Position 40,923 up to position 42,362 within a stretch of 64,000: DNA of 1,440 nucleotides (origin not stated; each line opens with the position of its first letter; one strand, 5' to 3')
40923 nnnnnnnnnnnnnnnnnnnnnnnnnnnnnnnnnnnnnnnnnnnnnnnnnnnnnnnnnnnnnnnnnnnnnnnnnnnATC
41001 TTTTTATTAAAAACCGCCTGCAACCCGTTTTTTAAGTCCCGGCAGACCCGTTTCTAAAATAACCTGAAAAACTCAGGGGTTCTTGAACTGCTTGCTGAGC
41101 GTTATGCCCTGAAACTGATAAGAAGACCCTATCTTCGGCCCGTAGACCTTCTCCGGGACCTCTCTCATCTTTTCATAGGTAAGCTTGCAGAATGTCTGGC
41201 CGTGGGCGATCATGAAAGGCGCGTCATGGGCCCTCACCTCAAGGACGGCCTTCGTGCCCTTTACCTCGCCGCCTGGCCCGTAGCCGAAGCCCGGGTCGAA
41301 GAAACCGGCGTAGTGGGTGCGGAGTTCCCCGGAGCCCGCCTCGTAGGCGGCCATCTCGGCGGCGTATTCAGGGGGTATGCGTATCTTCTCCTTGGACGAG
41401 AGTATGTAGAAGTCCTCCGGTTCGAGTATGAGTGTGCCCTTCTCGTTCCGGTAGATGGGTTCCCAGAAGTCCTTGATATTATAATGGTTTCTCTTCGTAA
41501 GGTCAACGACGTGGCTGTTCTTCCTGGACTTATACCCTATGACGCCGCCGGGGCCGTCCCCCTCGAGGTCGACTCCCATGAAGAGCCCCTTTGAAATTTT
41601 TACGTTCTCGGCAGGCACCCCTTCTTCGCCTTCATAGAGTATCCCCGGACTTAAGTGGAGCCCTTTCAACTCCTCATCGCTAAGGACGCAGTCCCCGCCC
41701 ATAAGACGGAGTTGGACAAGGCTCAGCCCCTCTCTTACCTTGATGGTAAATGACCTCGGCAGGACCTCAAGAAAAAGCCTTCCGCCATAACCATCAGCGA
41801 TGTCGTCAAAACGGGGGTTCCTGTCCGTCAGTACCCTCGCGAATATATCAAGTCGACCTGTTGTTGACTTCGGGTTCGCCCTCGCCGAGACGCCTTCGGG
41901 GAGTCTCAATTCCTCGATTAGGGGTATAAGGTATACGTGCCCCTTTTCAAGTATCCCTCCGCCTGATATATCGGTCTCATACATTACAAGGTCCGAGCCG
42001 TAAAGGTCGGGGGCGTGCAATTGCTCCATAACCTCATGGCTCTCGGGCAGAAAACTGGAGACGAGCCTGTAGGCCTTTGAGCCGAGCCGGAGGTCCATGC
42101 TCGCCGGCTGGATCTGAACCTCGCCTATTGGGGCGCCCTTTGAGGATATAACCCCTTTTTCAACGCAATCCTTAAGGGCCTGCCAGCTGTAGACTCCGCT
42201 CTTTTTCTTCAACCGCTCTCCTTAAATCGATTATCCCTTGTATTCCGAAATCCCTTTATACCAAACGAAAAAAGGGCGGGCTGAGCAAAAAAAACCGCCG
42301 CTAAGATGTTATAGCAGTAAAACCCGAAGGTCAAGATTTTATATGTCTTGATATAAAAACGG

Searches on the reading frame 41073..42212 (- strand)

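Call 60: search_protein_families(library=pfam, proteins=[window:41073-42212:-], max_evalue=0.00001)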
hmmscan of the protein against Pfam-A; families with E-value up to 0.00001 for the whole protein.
window:41073-42212:- (379 aa): 3 families
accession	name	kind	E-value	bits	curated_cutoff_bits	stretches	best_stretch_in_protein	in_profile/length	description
PF22569.1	DCD_C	-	8.9e-74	247.4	22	1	203-376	20-192/192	2'-deoxycytidine 5'-triphosphate deaminase (DCD), C-terminal domain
PF06559.16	DCD_N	-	2.7e-58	196.9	21.4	1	5-173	2-163/164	2'-deoxycytidine 5'-triphosphate deaminase (DCD) N-terminal domain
PF22769.1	DCD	-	1.6e-56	191.1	27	2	9-171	3-151/153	dCTP deaminase-like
